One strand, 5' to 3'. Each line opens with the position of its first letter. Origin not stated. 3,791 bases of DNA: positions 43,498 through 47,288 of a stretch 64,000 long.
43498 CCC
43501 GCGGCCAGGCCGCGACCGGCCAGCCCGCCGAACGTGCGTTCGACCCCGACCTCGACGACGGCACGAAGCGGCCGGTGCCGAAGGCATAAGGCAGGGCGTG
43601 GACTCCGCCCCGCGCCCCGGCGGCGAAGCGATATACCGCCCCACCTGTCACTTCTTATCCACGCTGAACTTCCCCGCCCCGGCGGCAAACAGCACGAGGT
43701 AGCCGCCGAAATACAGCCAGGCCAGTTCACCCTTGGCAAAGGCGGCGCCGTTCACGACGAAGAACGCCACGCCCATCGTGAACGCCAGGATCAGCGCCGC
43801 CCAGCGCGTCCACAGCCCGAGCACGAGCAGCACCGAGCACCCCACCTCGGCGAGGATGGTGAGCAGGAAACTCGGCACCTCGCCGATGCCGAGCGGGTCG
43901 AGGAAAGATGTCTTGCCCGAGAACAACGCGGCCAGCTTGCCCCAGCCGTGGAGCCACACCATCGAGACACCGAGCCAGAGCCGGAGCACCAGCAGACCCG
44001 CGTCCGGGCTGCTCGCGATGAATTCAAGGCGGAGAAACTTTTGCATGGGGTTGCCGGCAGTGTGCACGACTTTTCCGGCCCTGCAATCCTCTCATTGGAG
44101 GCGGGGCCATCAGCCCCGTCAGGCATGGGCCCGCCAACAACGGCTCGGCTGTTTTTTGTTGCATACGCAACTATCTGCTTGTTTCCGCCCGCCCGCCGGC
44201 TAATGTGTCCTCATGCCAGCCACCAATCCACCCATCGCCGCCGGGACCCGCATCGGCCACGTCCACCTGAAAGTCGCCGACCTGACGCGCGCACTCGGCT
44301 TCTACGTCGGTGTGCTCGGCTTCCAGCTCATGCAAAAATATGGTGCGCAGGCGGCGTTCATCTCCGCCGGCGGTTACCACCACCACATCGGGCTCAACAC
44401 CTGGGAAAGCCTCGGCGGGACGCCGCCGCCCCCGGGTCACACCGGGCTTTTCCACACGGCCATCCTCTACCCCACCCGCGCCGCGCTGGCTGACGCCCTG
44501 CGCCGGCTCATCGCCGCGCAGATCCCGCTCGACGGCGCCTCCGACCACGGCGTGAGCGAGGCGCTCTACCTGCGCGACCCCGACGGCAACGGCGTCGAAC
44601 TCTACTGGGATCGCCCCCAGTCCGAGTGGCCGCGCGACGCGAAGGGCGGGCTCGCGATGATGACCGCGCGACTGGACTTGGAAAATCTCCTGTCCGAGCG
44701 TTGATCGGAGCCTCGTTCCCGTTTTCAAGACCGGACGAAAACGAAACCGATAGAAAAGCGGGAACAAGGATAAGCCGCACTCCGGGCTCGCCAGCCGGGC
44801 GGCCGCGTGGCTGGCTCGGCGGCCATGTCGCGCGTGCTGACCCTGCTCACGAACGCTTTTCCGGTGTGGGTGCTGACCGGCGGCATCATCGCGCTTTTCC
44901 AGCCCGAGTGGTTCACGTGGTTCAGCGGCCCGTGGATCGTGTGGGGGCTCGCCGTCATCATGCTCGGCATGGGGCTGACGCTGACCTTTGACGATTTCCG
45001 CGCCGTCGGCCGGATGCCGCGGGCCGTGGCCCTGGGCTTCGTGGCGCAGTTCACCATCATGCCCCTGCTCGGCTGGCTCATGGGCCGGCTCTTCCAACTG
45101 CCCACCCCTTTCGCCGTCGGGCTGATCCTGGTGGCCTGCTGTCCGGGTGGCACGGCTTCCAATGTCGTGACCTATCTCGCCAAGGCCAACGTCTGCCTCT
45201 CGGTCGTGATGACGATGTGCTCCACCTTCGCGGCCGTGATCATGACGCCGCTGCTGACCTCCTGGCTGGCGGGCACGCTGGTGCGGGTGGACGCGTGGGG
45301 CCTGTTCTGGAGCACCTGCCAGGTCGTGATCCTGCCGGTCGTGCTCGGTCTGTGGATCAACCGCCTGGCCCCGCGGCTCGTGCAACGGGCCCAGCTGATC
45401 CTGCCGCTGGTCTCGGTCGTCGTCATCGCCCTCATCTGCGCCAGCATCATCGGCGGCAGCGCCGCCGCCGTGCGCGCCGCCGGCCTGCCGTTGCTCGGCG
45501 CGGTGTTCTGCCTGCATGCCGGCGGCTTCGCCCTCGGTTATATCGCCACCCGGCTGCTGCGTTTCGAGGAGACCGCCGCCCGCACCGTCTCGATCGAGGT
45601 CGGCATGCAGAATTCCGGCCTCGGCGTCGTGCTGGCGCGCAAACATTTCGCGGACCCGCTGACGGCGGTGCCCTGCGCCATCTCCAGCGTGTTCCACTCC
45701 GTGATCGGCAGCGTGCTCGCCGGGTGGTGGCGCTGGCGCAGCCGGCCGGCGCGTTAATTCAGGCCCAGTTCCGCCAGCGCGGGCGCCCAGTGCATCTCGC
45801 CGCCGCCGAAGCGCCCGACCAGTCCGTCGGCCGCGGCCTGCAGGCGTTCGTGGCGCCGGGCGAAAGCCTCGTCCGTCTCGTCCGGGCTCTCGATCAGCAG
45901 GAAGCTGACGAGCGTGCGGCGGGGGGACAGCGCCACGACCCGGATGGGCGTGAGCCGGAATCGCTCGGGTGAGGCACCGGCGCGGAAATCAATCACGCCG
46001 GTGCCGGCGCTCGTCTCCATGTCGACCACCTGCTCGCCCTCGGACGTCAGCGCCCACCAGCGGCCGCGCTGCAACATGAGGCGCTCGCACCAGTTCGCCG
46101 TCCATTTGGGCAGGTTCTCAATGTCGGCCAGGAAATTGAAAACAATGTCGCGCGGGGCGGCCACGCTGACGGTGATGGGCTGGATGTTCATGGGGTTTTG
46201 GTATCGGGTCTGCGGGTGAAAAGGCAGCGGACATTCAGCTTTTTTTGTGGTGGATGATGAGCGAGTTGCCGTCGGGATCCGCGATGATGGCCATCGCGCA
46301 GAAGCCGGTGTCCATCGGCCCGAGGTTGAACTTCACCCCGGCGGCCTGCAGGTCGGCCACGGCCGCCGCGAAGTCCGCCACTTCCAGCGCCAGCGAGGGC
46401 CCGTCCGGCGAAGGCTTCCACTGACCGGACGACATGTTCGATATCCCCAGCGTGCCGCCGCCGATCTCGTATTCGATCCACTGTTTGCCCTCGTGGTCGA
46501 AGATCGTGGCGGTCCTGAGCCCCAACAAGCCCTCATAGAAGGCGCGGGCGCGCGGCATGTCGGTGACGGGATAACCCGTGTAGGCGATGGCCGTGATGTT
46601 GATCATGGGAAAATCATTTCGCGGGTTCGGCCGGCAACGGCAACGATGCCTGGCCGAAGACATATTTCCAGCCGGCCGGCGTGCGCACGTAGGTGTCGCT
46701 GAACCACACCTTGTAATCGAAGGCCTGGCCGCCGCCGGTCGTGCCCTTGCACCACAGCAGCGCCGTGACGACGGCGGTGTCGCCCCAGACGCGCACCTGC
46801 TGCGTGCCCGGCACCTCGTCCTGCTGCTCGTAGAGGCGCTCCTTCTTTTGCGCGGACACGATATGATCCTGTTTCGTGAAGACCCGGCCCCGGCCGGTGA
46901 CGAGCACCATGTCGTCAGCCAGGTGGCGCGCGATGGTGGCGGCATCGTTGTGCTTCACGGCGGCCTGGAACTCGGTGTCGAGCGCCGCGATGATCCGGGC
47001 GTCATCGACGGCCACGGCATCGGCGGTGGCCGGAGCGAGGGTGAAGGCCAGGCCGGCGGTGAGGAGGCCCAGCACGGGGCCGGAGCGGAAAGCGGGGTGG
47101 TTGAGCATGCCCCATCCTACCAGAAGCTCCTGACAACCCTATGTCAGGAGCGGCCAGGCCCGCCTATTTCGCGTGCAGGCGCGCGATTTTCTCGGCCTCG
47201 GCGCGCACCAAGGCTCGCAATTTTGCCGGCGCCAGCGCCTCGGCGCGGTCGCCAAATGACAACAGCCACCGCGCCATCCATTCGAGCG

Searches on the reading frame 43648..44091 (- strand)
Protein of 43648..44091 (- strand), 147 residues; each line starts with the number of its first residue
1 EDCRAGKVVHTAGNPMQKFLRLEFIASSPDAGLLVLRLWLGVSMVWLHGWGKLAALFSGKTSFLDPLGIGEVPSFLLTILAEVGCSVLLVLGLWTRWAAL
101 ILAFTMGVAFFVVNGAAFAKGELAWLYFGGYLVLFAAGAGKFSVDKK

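Call 53: search_protein_families(library=pfam, proteins=[window:43648-44091:-], max_evalue=0.0001)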
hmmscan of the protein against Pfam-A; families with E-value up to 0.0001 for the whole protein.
window:43648-44091:- (147 aa): 1 family
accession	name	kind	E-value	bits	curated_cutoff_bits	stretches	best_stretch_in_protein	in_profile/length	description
PF07681.17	DoxX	-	2.3e-16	60.6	23.6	1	32-114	1-84/85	DoxX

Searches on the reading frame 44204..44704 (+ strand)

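Call 53: search_protein_families(library=pfam, proteins=[window:44204-44704:+], max_evalue=0.0001)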
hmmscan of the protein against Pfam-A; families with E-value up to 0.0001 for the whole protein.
window:44204-44704:+ (166 aa): 1 family
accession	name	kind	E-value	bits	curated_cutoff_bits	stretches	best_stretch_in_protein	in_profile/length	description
PF00903.31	Glyoxalase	-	1.1e-14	55.3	20.6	1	16-133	1-121/121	Glyoxalase/Bleomycin resistance protein/Dioxygenase superfamily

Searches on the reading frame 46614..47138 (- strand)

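Call 53: search_protein_families(library=pfam, proteins=[window:46614-47138:-], max_evalue=0.0001)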
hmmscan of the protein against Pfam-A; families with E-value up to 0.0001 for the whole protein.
window:46614-47138:- (174 aa): 3 families
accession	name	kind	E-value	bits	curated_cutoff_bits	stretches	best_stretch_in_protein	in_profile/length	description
PF14534.12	DUF4440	-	8.5e-15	55.6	25.2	1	50-158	1-106/107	Domain of unknown function (DUF4440)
PF13474.12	SnoaL_3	-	1.2e-07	32.6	22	1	51-169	2-121/121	SnoaL-like domain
PF13577.12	SnoaL_4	-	1.2e-06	28.9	24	1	46-158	5-121/126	SnoaL-like domain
